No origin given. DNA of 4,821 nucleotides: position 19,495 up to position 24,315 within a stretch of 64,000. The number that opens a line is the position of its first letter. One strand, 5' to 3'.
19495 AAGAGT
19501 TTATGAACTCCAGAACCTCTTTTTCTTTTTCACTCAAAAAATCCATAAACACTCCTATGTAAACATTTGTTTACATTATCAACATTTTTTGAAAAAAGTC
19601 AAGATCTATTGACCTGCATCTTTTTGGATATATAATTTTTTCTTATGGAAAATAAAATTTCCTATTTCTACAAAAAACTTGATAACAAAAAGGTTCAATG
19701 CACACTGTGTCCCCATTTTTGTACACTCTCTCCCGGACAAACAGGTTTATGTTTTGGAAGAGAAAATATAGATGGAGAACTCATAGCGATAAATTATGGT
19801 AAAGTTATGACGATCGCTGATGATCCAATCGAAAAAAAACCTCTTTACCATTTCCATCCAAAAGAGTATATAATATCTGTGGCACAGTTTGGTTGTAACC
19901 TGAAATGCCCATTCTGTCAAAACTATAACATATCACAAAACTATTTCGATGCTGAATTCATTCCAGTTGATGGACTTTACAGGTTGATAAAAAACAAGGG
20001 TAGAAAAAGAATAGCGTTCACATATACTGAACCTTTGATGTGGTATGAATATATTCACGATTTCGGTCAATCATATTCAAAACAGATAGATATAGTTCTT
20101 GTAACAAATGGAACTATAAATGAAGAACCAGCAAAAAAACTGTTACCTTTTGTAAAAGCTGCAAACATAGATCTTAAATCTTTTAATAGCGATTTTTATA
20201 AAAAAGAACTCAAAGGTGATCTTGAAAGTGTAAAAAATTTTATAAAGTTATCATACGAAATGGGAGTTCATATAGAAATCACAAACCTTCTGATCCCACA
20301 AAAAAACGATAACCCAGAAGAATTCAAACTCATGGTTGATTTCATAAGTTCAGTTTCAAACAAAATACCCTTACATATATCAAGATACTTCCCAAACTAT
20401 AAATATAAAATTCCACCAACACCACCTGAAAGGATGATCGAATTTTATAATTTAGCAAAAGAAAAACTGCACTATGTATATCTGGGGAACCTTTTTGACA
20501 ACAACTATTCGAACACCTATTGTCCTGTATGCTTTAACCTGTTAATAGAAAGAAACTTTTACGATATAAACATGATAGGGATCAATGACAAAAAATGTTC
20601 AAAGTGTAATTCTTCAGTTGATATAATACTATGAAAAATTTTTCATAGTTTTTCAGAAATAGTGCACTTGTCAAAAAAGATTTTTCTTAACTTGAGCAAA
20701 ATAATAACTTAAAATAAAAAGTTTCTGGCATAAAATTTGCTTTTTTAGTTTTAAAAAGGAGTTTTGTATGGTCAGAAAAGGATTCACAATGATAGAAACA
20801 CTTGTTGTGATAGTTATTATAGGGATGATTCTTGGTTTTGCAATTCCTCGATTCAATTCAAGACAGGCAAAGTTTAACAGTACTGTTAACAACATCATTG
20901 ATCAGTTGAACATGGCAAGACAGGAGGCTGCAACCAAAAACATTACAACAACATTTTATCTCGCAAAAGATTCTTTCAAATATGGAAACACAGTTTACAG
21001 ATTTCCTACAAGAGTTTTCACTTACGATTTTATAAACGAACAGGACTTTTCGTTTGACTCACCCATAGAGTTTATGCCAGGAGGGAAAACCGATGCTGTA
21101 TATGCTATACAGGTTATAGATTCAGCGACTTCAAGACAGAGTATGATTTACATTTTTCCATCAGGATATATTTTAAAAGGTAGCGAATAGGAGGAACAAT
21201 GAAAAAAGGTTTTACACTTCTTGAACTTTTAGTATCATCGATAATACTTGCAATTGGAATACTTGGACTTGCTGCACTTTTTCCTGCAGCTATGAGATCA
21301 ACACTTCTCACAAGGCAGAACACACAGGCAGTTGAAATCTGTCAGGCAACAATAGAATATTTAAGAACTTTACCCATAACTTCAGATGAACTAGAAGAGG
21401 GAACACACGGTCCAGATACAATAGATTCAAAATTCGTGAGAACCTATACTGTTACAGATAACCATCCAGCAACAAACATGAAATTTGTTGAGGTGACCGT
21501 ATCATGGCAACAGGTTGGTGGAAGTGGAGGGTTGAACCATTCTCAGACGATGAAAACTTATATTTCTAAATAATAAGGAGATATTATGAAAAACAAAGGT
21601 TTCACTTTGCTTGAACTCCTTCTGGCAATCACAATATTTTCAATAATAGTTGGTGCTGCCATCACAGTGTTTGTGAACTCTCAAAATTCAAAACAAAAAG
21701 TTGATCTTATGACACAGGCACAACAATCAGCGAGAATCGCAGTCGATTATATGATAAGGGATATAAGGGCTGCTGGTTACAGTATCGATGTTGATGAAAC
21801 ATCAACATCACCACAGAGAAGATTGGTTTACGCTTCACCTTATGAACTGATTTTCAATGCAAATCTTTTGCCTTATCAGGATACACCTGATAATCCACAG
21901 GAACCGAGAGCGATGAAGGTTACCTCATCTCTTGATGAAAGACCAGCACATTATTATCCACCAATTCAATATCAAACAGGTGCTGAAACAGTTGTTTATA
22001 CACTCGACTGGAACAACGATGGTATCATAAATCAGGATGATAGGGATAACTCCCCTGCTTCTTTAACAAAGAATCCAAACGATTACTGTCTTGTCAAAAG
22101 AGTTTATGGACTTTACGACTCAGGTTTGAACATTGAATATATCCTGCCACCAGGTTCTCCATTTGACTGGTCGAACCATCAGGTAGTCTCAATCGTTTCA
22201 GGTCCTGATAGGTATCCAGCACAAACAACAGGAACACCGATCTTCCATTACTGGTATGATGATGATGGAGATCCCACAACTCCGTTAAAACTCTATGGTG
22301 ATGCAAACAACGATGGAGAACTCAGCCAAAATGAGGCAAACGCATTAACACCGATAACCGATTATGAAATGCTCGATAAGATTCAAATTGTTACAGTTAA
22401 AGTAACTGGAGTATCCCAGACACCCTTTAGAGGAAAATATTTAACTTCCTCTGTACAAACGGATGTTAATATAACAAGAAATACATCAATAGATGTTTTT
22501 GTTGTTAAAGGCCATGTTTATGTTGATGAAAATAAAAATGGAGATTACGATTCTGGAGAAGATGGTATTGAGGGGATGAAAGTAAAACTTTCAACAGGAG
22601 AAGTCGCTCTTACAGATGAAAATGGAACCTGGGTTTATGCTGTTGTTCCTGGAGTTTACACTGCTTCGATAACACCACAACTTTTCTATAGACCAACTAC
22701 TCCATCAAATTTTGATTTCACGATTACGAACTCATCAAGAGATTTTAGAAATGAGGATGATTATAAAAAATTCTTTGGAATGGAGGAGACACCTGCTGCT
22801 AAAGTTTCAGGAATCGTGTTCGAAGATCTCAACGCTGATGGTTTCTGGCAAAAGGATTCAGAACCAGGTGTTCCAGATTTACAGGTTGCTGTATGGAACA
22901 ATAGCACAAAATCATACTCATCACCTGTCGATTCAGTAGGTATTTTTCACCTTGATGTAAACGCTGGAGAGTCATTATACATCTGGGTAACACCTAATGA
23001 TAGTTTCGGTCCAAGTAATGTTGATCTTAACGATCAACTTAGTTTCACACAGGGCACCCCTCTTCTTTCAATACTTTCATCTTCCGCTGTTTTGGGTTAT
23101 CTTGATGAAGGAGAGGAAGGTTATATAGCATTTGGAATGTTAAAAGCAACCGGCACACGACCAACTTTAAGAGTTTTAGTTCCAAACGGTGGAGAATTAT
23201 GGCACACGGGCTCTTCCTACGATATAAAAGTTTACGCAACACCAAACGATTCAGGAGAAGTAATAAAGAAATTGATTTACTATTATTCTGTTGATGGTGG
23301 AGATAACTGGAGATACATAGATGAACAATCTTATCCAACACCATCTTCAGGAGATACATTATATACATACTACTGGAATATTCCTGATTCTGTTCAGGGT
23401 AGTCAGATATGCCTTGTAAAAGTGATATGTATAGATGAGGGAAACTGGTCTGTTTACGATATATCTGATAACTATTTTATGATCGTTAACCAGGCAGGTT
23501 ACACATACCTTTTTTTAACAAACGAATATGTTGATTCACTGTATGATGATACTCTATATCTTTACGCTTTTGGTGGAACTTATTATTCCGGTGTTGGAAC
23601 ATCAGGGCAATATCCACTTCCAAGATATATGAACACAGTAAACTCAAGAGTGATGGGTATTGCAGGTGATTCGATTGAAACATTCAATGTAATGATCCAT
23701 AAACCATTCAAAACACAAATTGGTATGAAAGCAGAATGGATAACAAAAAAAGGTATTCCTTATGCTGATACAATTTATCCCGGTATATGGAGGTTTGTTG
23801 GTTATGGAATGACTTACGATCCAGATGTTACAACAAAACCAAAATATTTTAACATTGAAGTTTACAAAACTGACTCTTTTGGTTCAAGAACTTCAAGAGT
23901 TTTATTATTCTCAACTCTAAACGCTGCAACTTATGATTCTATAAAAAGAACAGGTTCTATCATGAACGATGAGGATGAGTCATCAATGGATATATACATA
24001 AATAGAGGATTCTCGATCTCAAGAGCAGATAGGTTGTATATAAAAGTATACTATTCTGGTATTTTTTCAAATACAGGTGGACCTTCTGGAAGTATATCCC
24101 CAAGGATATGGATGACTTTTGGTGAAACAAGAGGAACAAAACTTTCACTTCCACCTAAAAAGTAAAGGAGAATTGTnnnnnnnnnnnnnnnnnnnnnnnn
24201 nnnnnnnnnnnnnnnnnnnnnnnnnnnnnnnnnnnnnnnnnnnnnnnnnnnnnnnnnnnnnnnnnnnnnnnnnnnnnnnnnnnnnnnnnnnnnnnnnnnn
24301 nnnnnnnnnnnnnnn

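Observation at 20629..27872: Sigma-54-driven seven-gene operon: four minor-pilin-like genes plus three coupled genes of unknown function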

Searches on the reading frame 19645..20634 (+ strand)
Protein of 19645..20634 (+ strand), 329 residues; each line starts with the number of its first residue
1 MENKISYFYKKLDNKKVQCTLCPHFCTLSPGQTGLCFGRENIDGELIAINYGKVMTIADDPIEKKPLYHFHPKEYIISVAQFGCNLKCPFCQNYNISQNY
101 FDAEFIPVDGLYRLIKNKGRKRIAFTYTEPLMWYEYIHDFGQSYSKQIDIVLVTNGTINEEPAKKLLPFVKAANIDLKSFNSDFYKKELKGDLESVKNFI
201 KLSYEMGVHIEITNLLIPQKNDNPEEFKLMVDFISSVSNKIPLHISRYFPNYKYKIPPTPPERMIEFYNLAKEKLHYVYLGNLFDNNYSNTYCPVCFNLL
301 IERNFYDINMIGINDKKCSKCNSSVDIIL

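Call 88: search_protein_families(library=ncbifam, proteins=[window:19645-20634:+], max_evalue=0.00001)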
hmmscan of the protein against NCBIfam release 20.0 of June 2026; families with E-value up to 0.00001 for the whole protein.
window:19645-20634:+ (329 aa): 11 families
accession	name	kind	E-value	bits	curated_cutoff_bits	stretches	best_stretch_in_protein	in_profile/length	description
TIGR04337.1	AmmeMemoSam_rS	hypoth_equivalog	9.8e-82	274.6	220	1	8-324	3-328/349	AmmeMemoRadiSam system radical SAM enzyme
TIGR02493.1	PFLA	equivalog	7.8e-12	45.1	231.75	1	82-239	23-188/235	pyruvate formate-lyase-activating protein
TIGR04041.1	activase_YjjW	hypoth_equivalog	4.4e-11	42.7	250.2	1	145-250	135-240/276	YjjW family glycine radical enzyme activase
NF001199.0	PRK00164.2-1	equivalog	4.7e-10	39.1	231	1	77-236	16-177/308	GTP 3',8-cyclase MoaA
TIGR02495.1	NrdG2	equivalog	5.1e-10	39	131.15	1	82-237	24-183/193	anaerobic ribonucleoside-triphosphate reductase activating protein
TIGR02666.1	moaA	equivalog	1.7e-09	37.1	284.05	1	77-236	14-182/336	GTP 3',8-cyclase MoaA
TIGR02668.1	moaA_archaeal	equivalog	3.5e-09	36.1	325.25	1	83-248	19-186/303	GTP 3',8-cyclase MoaA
TIGR02494.1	PFLE_PFLC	subfamily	3.8e-09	36.2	174.35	1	126-239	130-244/293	glycyl-radical enzyme activating protein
NF048010.1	SfplDhtActHpsHDes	equivalog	2.7e-08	33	430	1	127-249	139-264/298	(2S)-3-sulfopropanediol dehydratase activating enzyme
TIGR03963.1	rSAM_QueE_Clost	equivalog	2.2e-07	30.8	260.1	1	82-187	27-132/219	putative 7-carboxy-7-deazaguanine synthase QueE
NF043069.1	T4HPD_activ_SAM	equivalog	1.7e-06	27.6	425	1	123-240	127-247/299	trans-4-hydroxy-L-proline dehydratase activase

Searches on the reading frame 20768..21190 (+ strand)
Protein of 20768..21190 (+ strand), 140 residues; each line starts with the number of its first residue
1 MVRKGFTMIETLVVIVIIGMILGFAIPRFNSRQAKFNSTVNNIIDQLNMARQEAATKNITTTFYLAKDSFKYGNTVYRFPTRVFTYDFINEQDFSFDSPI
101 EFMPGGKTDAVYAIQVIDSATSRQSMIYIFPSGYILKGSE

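Call 4: search_protein_families(library=pfam, proteins=[window:20768-21190:+], max_evalue=1)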
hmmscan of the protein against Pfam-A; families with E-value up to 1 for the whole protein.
window:20768-21190:+ (140 aa): 2 families
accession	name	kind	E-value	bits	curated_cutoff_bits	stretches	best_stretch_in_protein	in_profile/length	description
PF07963.17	N_methyl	-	8e-06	25.7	21.2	1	3-25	4-26/27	Prokaryotic N-terminal methylation motif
PF23997.1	DUF7315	-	0.0024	18.7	27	1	4-93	11-97/102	Domain of unknown function (DUF7315)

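Call 5: search_protein_families(library=ncbifam, proteins=[window:20768-21190:+], max_evalue=1)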
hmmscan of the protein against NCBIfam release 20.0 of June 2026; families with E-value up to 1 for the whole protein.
window:20768-21190:+ (140 aa): 14 families
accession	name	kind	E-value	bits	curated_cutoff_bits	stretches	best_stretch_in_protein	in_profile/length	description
TIGR01708.2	typeII_sec_gspH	equivalog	7.2e-10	39.1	80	1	4-71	2-71/169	type II secretion system minor pseudopilin GspH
NF040982.1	ComGD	equivalog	1.2e-09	38.7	70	1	4-130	2-129/139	competence type IV pilus minor pilin ComGD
TIGR02596.1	TIGR02596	subfamily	5.4e-08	33.1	70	1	6-60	1-57/196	Verru_Chthon cassette protein D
TIGR01710.1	typeII_sec_gspG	equivalog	9.7e-08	32.1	88.85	1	4-41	1-38/134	type II secretion system major pseudopilin GspG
TIGR02532.1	IV_pilin_GFxxxE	domain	9.2e-07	28.5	16.3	1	3-26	1-24/24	prepilin-type N-terminal cleavage/methylation domain-containing protein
NF007800.0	PRK10506.1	equivalog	1.1e-06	28.6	158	1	3-69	8-76/163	prepilin peptidase-dependent protein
NF040999.1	pilin_ComGC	equivalog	7.8e-06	26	75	1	4-42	2-40/84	competence type IV pilus major pilin ComGC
NF041013.1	T4P_ComGE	equivalog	3.2e-05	23.9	49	1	4-62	4-61/83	competence type IV pilus minor pilin ComGE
NF041775.1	typeIV_PilA_Myxo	equivalog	0.00029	20.9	400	1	4-37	11-44/214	type IV pilin protein PilA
NF007862.0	PRK10574.1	equivalog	0.00099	19.3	138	1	3-31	4-32/145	prepilin peptidase-dependent pilin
NF041002.1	pilin_ComGF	equivalog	0.003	17.8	80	1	4-53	2-51/139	competence type IV pilus minor pilin ComGF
TIGR02523.1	type_IV_pilV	equivalog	0.03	14.8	52.2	1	4-47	2-46/139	type IV pilus modification protein PilV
NF008672.1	PRK11677.1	equivalog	0.069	13.1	150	1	13-48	7-42/133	Z-ring associated protein ZapG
NF008318.0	PRK11107.1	equivalog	0.13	10.2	890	1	7-56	10-61/920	two-component sensor histidine kinase BarA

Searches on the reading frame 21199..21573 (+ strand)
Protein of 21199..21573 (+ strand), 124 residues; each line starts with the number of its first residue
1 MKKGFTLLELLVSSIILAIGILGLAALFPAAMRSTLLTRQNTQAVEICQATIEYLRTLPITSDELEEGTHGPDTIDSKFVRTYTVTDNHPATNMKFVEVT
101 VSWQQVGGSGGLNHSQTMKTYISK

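Call 4: search_protein_families(library=pfam, proteins=[window:21199-21573:+], max_evalue=1)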
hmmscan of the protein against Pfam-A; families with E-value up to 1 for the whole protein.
window:21199-21573:+ (124 aa): 1 family
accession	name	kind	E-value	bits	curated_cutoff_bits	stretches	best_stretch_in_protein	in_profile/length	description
PF07963.17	N_methyl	-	1e-06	28.5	21.2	1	2-24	4-26/27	Prokaryotic N-terminal methylation motif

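Call 5: search_protein_families(library=ncbifam, proteins=[window:21199-21573:+], max_evalue=1)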
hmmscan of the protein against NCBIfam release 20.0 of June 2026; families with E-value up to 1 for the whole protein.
window:21199-21573:+ (124 aa): 17 families
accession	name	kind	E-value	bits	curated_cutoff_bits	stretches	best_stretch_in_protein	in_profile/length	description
TIGR02523.1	type_IV_pilV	equivalog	3.9e-10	40.4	52.2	1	3-64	2-63/139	type IV pilus modification protein PilV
TIGR02532.1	IV_pilin_GFxxxE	domain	1.3e-05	24.8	16.3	1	2-24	1-23/24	prepilin-type N-terminal cleavage/methylation domain-containing protein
NF041002.1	pilin_ComGF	equivalog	0.0042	17.3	80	1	2-38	1-37/139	competence type IV pilus minor pilin ComGF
NF007848.0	PRK10557.1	equivalog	0.0046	16.3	120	1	2-43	10-51/192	prepilin peptidase-dependent protein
TIGR01711.1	gspJ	equivalog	0.0076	16.1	64.85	1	3-49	1-47/192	type II secretion system minor pseudopilin GspJ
TIGR01708.2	typeII_sec_gspH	equivalog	0.0099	15.9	80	1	3-52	2-47/169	type II secretion system minor pseudopilin GspH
NF040982.1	ComGD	equivalog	0.013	15.9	70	1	2-32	1-31/139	competence type IV pilus minor pilin ComGD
NF041013.1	T4P_ComGE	equivalog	0.013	15.6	49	1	2-51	3-52/83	competence type IV pilus minor pilin ComGE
TIGR01710.1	typeII_sec_gspG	equivalog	0.033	14.2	88.85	1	3-52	1-42/134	type II secretion system major pseudopilin GspG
NF038303.1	EPS_HpsB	equivalog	0.036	14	150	1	2-69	2-69/211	hormogonium polysaccharide secretion pseudopilin HpsB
TIGR02599.1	TIGR02599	subfamily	0.036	13.3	256.5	1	4-30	1-27/361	Verru_Chthon cassette protein C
NF007862.0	PRK10574.1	equivalog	0.045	13.9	138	1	2-53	4-61/145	prepilin peptidase-dependent pilin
TIGR02596.1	TIGR02596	subfamily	0.075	13.1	70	1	5-49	1-46/196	Verru_Chthon cassette protein D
NF006453.0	PRK08808.1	equivalog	0.1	11.6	295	1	3-45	7-45/211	type II secretion system protein J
NF040999.1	pilin_ComGC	equivalog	0.12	12.6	75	1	2-22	1-19/84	competence type IV pilus major pilin ComGC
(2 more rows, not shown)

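Call 79: find_related_loci(query=A9, collection=metagenome_contigs, flank=10000)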
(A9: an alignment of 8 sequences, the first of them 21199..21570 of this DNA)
Query A9 (124 aa) in metagenome_contigs; peptide patterns used: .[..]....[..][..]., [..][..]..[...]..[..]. (x = any residue, [..] = any of these).
600 stretches matched a pattern (row limit reached: there are more); 61 encode a relative of the query (tblastn E <= 1e-3); 61 distinct loci.
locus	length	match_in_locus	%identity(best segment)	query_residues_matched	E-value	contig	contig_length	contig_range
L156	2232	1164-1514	35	4-113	6e-12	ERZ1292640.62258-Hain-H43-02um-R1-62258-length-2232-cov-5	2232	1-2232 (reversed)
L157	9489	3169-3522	31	1-103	3e-10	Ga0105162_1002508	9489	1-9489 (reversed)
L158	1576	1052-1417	30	2-105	2e-9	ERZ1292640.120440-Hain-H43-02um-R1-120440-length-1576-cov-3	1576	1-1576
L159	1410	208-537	34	1-108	2e-9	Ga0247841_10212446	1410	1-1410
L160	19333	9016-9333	32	2-108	9e-9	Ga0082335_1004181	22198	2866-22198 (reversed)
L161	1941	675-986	27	2-87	8e-9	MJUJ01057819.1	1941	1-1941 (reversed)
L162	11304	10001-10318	32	1-107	5e-8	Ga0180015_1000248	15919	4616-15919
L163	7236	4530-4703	33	1-58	3e-7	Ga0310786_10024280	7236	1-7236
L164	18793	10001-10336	31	3-123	2e-7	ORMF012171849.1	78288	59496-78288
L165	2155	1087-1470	26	4-105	4e-7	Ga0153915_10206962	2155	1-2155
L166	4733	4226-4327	53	1-34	3e-7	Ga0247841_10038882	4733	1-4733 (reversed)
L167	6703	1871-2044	36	1-58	4e-7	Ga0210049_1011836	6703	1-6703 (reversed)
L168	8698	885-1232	24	3-105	6e-7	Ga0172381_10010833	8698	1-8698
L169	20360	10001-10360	27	1-122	7e-7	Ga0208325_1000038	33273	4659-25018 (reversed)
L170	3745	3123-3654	29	1-124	7e-7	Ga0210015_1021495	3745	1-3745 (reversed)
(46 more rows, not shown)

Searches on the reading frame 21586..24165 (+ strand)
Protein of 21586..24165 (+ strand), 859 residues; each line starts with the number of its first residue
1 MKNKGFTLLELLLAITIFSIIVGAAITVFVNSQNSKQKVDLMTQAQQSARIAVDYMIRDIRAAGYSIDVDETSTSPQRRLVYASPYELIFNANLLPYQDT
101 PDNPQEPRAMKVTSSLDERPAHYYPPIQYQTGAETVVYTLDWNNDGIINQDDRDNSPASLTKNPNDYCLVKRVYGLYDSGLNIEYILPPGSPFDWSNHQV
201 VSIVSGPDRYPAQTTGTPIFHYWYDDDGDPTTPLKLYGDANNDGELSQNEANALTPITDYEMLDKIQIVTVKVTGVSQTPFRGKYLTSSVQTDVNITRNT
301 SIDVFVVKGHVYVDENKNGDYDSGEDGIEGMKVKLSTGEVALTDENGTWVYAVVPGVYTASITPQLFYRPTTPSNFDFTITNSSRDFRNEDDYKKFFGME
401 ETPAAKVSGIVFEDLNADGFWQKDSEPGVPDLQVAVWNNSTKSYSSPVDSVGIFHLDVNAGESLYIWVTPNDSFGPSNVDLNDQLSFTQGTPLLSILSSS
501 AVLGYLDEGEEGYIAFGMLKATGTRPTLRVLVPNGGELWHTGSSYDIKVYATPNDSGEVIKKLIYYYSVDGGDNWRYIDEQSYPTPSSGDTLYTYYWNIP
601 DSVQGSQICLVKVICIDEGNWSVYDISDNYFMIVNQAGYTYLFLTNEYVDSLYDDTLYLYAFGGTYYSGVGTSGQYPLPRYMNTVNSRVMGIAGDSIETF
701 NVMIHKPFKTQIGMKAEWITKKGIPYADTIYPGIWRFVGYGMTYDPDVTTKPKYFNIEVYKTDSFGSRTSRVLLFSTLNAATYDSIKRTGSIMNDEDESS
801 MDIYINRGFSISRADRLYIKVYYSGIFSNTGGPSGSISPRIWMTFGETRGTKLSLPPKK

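Call 4: search_protein_families(library=pfam, proteins=[window:21586-24165:+], max_evalue=1)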
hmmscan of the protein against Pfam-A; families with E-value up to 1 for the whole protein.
window:21586-24165:+ (859 aa): 3 families
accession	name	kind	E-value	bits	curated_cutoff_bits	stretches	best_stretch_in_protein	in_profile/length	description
PF17210.9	SdrD_B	-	1.1e-10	42.1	29.7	2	310-394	6-88/112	SdrD B-like domain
PF07963.17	N_methyl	-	1.3e-07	31.4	21.2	1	2-26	3-27/27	Prokaryotic N-terminal methylation motif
PF18221.6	MU2_FHA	-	0.29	11.7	29.2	1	296-341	44-89/94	Mutator 2 Fork head associated domain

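Call 5: search_protein_families(library=ncbifam, proteins=[window:21586-24165:+], max_evalue=1)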
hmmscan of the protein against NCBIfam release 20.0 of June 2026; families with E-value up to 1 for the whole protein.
window:21586-24165:+ (859 aa): 22 families
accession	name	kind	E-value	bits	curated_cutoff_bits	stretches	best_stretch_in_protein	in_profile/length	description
NF038304.1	EPS_HpsC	equivalog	4.7e-07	29.7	200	1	2-70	19-87/318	hormogonium polysaccharide secretion pseudopilin HpsC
NF041013.1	T4P_ComGE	equivalog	7.6e-07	29.2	49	1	2-69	2-69/83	competence type IV pilus minor pilin ComGE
TIGR02532.1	IV_pilin_GFxxxE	domain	1.9e-06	27.4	16.3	1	4-26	2-24/24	prepilin-type N-terminal cleavage/methylation domain-containing protein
TIGR01711.1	gspJ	equivalog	3.1e-05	23.8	64.85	1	4-63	1-60/192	type II secretion system minor pseudopilin GspJ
NF007848.0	PRK10557.1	equivalog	3.8e-05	23.1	120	1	1-66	8-73/192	prepilin peptidase-dependent protein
TIGR02599.1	TIGR02599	subfamily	5.7e-05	22.5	256.5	1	5-63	1-59/361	Verru_Chthon cassette protein C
TIGR01708.2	typeII_sec_gspH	equivalog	0.00011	22.3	80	1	4-44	2-46/169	type II secretion system minor pseudopilin GspH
TIGR01707.1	gspI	equivalog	0.00018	21.9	44.35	1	5-44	1-37/101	type II secretion system minor pseudopilin GspI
NF041002.1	pilin_ComGF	equivalog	0.00028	21.1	80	1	3-63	1-59/139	competence type IV pilus minor pilin ComGF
NF000535.3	MSCRAMM_SdrC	exception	0.00052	18.1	1700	1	287-442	477-644/963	MSCRAMM family adhesin SdrC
TIGR02523.1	type_IV_pilV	equivalog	0.0045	17.5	52.2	1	4-73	2-71/139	type IV pilus modification protein PilV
NF007862.0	PRK10574.1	equivalog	0.0045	17.1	138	1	2-54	3-54/145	prepilin peptidase-dependent pilin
NF007800.0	PRK10506.1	equivalog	0.0045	16.8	158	1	2-47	7-49/163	prepilin peptidase-dependent protein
NF040982.1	ComGD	equivalog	0.0054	17.1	70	1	3-39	1-36/139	competence type IV pilus minor pilin ComGD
NF041775.1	typeIV_PilA_Myxo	equivalog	0.0086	16.1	400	1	2-38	9-45/214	type IV pilin protein PilA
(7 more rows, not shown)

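Call 70: search_solved_structures(query=window:21586-24162:+, max_evalue=1, show_alignments=0)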
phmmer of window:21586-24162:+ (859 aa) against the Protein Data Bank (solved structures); distinct sequences matched with E-value up to 1: 2.
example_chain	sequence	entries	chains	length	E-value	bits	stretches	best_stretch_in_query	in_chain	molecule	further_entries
9egp_A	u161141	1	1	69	0.45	11.7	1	3-31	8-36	Geopilin domain 1 protein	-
7tgg_A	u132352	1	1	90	0.86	10.8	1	3-36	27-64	Geopilin domain 1 protein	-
